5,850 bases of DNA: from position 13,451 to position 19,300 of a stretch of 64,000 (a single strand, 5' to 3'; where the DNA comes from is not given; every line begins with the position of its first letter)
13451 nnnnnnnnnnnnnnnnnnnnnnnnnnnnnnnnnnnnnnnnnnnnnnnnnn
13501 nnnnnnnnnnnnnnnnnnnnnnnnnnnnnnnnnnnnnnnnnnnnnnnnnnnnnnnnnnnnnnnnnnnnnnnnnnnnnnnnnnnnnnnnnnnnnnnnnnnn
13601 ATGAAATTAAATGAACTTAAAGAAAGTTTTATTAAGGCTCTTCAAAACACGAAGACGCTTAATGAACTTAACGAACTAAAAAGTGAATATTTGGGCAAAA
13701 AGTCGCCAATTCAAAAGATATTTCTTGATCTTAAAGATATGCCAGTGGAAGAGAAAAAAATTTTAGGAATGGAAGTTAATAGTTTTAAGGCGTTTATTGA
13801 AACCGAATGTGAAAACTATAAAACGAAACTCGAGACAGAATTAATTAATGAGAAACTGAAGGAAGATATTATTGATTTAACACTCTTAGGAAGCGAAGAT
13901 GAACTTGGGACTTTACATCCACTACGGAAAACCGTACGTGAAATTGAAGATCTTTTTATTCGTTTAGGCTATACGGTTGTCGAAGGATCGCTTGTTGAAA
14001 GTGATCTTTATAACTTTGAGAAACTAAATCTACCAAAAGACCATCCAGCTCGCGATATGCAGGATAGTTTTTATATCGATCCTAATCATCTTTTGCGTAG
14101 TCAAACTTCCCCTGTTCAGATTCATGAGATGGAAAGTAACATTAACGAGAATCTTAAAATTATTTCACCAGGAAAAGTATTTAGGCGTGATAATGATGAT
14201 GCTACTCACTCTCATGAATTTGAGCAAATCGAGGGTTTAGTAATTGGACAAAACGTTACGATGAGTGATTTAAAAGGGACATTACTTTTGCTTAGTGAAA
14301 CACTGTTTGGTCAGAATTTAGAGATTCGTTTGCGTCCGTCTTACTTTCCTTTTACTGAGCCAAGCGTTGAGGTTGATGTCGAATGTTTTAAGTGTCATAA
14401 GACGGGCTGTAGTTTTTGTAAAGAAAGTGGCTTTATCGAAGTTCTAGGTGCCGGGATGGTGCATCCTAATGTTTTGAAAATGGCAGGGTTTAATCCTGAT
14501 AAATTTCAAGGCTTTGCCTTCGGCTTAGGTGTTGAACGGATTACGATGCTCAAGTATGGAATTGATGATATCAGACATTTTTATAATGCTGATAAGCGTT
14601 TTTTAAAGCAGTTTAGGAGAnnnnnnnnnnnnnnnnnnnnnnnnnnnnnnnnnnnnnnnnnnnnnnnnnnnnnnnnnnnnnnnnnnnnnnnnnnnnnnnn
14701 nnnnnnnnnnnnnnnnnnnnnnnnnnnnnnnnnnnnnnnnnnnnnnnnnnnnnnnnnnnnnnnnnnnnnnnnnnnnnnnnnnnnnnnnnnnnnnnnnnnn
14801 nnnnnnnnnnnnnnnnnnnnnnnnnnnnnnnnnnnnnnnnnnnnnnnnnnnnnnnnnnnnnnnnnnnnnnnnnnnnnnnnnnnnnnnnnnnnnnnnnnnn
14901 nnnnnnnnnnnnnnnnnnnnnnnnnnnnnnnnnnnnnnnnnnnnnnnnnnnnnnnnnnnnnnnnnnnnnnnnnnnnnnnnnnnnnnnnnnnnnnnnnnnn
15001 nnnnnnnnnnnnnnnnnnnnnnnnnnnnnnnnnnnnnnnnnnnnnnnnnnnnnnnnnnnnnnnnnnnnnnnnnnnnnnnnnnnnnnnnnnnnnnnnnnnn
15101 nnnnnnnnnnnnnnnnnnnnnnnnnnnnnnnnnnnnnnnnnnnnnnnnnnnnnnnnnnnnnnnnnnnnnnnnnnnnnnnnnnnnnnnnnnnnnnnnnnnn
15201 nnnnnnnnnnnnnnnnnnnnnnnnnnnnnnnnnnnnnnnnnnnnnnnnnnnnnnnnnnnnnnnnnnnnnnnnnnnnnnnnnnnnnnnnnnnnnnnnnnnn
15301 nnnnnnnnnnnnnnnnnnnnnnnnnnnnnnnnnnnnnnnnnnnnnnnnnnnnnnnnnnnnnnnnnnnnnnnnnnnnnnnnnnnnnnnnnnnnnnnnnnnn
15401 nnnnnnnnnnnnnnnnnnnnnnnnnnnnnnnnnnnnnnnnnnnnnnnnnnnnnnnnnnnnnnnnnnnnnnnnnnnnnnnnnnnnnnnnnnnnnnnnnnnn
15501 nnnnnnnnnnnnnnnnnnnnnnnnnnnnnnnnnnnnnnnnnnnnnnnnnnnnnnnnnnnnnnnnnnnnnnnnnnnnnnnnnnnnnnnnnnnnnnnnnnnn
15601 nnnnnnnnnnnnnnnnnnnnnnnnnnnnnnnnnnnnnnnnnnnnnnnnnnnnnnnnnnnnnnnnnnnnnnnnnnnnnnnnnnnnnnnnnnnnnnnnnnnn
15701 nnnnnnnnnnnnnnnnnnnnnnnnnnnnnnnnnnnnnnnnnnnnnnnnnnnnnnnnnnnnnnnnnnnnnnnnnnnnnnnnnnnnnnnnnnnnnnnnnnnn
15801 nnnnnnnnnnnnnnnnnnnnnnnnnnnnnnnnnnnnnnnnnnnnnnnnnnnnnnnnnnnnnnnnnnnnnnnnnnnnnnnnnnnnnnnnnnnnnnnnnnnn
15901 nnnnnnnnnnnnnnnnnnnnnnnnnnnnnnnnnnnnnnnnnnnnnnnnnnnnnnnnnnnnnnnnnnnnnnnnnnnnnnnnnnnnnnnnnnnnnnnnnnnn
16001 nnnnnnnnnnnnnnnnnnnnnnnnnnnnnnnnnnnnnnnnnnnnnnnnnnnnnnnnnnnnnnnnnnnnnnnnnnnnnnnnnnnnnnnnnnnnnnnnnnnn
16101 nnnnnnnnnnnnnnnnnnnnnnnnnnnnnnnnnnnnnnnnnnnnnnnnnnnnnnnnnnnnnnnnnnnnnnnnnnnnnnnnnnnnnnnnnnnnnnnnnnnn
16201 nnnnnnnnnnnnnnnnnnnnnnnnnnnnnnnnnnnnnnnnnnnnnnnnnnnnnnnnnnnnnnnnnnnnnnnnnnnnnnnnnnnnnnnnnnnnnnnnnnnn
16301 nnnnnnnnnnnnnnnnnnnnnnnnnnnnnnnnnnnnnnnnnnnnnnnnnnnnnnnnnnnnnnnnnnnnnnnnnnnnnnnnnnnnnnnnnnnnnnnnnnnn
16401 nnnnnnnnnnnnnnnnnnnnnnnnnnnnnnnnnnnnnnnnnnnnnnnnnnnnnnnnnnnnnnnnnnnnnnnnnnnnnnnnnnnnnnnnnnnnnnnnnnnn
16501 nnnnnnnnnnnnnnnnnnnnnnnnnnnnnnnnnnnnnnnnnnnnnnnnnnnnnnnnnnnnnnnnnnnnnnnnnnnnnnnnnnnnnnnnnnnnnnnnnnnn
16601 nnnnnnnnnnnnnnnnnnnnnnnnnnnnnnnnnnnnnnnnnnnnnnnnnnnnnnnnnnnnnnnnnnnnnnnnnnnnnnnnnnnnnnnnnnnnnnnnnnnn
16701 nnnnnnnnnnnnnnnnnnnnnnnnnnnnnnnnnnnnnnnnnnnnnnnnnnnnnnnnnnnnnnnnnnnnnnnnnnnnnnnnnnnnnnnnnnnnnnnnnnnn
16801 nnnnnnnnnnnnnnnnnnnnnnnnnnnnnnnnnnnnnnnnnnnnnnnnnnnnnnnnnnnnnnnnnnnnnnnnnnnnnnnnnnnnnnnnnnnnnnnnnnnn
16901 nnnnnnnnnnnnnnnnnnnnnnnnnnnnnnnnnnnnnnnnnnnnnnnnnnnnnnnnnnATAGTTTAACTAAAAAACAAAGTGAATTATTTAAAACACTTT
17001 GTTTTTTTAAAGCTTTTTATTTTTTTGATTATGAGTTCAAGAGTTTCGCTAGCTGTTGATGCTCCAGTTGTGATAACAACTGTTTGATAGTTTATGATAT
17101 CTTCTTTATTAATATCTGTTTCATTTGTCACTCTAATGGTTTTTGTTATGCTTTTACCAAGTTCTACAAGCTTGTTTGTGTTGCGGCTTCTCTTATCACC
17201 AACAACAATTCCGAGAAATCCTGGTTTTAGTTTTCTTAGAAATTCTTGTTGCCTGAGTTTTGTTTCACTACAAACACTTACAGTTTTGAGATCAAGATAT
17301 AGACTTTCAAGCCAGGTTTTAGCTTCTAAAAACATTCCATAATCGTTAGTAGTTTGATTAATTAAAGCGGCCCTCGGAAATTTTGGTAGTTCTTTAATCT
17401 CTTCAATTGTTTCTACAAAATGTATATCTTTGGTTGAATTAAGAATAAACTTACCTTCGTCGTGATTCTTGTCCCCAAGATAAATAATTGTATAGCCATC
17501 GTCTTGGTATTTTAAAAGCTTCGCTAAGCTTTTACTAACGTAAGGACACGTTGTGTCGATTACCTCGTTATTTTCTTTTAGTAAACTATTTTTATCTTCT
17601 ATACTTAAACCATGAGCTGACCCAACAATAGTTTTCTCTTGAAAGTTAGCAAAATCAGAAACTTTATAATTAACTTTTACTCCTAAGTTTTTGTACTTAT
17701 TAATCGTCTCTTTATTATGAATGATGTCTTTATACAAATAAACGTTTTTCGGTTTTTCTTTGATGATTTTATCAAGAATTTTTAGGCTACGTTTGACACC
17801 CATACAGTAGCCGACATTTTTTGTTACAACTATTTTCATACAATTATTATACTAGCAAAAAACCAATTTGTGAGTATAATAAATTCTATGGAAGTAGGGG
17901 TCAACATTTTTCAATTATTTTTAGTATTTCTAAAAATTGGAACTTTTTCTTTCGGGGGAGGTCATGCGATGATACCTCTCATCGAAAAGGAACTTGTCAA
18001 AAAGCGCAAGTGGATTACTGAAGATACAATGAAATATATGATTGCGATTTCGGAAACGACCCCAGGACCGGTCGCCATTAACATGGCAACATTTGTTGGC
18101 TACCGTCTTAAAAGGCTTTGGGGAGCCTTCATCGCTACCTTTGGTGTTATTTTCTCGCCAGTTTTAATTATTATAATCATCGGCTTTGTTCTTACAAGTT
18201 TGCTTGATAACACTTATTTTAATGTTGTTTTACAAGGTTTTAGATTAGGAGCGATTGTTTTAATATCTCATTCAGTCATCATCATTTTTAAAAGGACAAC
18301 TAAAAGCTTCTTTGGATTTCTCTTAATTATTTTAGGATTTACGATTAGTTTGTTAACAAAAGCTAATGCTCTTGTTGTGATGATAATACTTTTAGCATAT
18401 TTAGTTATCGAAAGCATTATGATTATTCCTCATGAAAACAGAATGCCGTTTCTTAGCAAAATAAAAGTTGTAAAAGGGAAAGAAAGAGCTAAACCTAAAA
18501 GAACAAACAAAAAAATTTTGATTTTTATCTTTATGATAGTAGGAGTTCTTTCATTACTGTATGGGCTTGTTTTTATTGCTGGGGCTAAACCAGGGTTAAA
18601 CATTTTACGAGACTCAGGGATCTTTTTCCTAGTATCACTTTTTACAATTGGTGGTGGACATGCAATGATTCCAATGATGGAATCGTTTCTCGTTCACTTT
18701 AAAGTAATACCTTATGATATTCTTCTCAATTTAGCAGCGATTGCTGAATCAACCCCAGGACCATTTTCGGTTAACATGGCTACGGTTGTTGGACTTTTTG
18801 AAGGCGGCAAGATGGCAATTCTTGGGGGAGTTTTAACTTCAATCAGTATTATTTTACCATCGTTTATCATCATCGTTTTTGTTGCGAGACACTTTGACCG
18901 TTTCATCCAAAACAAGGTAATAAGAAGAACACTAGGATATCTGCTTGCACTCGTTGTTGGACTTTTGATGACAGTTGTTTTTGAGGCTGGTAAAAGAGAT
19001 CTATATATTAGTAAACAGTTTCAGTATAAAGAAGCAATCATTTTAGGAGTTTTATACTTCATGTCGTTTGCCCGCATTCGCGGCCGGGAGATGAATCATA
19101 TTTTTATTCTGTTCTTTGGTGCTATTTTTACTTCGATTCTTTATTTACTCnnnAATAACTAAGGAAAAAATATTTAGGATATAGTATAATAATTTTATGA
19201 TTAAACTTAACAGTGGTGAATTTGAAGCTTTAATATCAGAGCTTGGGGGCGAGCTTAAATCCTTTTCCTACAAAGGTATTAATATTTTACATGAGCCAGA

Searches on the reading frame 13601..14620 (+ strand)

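Call 12: search_protein_families(library=ncbifam, proteins=[window:13601-14620:+], max_evalue=0.00001)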
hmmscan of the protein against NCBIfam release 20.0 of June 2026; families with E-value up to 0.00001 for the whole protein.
window:13601-14620:+ (340 aa): 6 families
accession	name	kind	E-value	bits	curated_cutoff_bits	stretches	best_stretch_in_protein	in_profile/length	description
TIGR00468.1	pheS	equivalog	8.1e-100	334.2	237.45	1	44-339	9-323/324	phenylalanine--tRNA ligase subunit alpha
NF003210.0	PRK04172.1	equivalog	4.8e-64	217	350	2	163-338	332-491/496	phenylalanine--tRNA ligase subunit alpha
NF051887.1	PheS_related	equivalog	6.7e-43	147.1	300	1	104-339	10-240/349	PheS-related mystery ligase SrmL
TIGR00469.1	pheS_mito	equivalog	1.2e-35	123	258.35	2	238-339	255-344/451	phenylalanine--tRNA ligase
TIGR00470.1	sepS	equivalog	8.6e-08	31.1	380.65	1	175-327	198-340/533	O-phosphoserine--tRNA ligase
NF007083.1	PRK09537.1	equivalog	7.8e-06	25.2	550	0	67-225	181-331/425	pyrrolysine--tRNA(Pyl) ligase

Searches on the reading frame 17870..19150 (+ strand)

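Call 12: search_protein_families(library=ncbifam, proteins=[window:17870-19150:+], max_evalue=0.00001)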
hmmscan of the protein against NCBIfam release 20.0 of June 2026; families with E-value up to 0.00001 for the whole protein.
window:17870-19150:+ (427 aa): 3 families
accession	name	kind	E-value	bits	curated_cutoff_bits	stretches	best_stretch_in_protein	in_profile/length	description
TIGR00937.1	2A51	subfamily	8.9e-39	134.1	171.7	1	20-419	1-366/368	chromate efflux transporter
NF053760.1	ChrTpChrABac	equivalog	3.5e-28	99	250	2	13-177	3-168/178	chromate efflux transporter ChrA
NF053759.1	ChrTpChrBBac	equivalog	4.1e-25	88.5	250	2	15-178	3-169/180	chromate efflux transporter ChrB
